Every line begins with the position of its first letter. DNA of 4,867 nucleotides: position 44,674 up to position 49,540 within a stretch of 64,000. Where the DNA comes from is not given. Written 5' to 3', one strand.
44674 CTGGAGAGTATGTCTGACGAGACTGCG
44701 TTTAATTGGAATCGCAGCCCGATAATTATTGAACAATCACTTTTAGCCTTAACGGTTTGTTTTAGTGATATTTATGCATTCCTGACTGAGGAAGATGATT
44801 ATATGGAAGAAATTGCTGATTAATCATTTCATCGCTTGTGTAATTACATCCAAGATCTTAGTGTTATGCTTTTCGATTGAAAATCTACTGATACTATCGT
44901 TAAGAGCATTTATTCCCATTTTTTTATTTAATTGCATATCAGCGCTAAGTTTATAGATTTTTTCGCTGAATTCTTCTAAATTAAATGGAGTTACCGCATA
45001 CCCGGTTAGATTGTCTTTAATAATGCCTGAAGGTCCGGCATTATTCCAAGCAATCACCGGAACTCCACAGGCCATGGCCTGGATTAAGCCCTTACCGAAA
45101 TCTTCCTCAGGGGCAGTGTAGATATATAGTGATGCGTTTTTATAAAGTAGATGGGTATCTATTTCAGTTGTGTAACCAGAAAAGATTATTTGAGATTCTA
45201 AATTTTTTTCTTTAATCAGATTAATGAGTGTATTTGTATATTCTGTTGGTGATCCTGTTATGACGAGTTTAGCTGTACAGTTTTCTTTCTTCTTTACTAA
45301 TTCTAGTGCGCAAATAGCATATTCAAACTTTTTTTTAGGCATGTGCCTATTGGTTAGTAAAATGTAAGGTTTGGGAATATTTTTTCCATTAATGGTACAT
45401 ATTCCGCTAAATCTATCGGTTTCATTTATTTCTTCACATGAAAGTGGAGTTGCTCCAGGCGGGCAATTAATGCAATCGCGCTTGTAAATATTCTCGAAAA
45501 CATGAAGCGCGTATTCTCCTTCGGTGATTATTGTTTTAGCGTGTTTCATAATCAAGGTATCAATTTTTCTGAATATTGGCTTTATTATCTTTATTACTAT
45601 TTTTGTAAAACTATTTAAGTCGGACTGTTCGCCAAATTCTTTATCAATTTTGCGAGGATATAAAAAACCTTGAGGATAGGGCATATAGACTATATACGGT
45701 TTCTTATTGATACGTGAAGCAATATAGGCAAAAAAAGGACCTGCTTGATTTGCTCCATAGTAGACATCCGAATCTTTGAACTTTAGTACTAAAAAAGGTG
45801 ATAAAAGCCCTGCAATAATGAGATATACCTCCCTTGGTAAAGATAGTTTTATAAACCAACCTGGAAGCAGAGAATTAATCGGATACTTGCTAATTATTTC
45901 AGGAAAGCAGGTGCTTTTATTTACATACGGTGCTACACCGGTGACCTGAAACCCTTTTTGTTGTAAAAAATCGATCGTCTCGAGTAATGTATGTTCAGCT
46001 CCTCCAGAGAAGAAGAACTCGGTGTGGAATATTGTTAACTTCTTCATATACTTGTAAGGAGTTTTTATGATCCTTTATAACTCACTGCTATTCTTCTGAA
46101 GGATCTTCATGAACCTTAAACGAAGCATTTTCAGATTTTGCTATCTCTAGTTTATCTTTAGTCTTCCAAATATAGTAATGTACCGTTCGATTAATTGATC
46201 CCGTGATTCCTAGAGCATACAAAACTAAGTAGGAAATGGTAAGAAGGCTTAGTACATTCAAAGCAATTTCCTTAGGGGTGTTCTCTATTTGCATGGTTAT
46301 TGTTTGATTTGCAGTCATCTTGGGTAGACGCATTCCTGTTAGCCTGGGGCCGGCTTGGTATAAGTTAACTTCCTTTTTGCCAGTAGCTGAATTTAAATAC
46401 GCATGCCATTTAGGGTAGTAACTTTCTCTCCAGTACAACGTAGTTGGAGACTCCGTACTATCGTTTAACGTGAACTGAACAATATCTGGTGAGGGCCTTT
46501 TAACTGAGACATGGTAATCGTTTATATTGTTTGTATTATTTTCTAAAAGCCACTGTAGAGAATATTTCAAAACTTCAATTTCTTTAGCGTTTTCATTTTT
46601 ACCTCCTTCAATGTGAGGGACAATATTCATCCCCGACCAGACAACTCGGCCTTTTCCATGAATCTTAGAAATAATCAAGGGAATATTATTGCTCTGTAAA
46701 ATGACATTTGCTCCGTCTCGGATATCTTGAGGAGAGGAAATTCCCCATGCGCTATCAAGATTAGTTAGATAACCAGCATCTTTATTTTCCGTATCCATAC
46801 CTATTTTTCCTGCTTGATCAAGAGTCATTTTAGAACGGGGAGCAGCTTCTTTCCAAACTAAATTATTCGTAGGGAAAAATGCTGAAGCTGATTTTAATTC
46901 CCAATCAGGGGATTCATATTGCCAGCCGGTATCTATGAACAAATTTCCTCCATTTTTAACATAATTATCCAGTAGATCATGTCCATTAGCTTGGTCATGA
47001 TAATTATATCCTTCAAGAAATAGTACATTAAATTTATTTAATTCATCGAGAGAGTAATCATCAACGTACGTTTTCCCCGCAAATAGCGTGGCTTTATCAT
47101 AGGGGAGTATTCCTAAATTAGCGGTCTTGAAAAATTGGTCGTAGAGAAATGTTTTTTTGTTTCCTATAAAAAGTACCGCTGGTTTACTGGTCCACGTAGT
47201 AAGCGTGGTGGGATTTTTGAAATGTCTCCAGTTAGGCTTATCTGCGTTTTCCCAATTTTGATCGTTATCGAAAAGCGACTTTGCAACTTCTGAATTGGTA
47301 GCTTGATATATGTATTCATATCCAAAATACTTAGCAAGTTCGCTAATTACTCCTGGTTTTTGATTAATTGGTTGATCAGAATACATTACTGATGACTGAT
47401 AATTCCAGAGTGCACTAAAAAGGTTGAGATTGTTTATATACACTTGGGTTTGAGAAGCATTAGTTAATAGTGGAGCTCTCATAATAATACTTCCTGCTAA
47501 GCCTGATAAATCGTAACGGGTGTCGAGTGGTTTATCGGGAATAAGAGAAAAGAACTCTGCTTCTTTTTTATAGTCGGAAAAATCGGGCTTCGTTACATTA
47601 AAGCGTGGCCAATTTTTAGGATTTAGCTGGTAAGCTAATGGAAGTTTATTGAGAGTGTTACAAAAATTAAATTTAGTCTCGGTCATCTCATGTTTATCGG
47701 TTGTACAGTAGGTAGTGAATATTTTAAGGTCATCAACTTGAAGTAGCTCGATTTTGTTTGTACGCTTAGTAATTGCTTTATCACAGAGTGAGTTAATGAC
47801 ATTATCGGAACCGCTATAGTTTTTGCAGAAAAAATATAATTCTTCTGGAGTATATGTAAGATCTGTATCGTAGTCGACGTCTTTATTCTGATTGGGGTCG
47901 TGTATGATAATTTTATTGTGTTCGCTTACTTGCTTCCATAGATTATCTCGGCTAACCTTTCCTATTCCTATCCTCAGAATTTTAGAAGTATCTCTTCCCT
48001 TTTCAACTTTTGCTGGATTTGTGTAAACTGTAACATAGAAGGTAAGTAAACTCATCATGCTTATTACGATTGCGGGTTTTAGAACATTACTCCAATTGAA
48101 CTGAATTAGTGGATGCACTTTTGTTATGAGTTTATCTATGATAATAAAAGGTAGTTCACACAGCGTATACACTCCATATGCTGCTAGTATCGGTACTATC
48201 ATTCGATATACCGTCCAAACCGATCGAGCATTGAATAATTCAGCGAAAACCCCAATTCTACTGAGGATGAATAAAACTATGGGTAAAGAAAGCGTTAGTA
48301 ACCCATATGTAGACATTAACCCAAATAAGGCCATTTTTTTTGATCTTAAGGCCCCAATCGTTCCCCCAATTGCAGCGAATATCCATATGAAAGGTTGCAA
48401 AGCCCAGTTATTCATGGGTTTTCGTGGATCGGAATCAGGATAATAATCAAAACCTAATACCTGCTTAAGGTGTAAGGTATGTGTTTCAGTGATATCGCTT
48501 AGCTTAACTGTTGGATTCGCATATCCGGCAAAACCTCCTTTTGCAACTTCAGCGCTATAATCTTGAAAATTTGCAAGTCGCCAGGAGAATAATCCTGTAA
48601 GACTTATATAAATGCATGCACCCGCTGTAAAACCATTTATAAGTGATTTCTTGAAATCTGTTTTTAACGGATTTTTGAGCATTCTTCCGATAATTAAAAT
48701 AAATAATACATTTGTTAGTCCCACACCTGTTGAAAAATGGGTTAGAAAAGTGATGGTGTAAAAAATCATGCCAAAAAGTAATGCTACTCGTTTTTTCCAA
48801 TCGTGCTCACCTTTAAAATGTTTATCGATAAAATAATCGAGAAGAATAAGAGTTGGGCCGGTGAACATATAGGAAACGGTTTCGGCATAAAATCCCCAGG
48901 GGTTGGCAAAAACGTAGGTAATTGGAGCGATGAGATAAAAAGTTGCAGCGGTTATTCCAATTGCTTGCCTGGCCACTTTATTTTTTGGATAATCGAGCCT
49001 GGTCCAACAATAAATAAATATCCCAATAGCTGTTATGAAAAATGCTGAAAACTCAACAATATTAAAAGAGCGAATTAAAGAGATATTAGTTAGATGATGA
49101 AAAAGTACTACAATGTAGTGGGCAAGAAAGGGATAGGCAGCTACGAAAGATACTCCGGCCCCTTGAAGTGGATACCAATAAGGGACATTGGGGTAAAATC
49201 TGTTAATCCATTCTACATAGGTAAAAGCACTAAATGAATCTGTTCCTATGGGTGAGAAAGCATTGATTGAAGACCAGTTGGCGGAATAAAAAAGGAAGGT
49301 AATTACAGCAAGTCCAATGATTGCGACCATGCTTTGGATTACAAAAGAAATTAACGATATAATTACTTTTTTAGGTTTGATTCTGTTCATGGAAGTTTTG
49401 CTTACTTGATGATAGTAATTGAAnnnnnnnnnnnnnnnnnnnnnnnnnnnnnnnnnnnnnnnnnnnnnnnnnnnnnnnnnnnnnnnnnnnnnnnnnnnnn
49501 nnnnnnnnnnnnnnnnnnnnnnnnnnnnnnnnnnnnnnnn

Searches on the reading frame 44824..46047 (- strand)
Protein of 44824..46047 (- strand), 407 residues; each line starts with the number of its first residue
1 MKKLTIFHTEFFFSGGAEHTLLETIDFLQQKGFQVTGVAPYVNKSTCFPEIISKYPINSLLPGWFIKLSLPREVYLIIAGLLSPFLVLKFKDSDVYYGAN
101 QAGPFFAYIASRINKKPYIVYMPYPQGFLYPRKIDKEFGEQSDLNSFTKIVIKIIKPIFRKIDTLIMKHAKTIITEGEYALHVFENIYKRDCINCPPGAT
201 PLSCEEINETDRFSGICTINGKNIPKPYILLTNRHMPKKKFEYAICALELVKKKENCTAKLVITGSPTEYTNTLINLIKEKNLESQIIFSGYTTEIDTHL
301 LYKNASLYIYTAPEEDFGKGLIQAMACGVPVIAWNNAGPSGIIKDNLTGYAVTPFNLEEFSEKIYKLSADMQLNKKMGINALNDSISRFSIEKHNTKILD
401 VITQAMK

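Call 68: search_protein_families(library=pfam, proteins=[window:44824-46047:-], max_evalue=0.0001)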
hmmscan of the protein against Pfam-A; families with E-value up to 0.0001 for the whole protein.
window:44824-46047:- (407 aa): 3 families
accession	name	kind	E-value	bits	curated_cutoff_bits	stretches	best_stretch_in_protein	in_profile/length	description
PF00534.26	Glycos_transf_1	-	2.2e-30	105.9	26.4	1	221-381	10-169/172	Glycosyl transferases group 1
PF13692.12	Glyco_trans_1_4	-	2.6e-21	76.8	27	1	227-370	2-142/142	Glycosyl transferases group 1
PF20706.3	GT4-conflict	-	3e-07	30.2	26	1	227-350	198-327/385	Family 4 Glycosyltransferase in conflict systems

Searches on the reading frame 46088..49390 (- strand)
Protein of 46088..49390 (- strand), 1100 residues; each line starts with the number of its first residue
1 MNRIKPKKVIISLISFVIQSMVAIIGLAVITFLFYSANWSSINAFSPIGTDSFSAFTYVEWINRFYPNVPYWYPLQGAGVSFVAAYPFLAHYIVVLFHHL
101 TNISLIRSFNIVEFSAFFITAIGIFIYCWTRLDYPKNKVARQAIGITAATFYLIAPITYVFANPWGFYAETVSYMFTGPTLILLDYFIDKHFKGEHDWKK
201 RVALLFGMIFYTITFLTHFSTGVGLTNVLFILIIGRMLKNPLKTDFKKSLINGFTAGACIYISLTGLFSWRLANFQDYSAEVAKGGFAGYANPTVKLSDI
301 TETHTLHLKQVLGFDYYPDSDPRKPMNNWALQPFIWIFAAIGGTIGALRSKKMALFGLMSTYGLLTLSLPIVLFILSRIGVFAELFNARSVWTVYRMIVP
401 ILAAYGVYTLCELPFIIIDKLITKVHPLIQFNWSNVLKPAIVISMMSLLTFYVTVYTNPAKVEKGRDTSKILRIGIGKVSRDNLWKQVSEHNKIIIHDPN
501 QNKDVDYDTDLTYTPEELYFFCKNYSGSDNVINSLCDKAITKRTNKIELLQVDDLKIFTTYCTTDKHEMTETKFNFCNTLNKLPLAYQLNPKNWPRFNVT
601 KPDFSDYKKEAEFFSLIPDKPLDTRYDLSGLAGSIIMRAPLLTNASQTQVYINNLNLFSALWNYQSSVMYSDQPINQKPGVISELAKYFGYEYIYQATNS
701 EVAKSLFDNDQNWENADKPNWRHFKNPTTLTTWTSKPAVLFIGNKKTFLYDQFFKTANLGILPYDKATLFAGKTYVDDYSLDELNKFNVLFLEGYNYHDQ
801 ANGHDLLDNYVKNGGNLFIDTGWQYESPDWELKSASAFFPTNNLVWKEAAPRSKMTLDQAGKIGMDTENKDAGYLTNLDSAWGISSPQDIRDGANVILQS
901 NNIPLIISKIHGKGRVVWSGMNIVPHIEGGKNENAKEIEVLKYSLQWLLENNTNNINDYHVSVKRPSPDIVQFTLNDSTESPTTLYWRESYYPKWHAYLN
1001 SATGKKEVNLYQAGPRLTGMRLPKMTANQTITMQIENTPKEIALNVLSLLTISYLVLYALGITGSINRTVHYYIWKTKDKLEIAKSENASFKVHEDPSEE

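Call 68: search_protein_families(library=pfam, proteins=[window:46088-49390:-], max_evalue=0.0001)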
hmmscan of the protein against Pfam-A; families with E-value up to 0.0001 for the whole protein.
window:46088-49390:- (1100 aa): 1 family
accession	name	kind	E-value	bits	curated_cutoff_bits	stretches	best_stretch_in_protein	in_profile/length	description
PF10131.15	PTPS_related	-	2.1e-07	30.2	26.4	1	772-821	477-526/621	6-pyruvoyl-tetrahydropterin synthase related domain; membrane protein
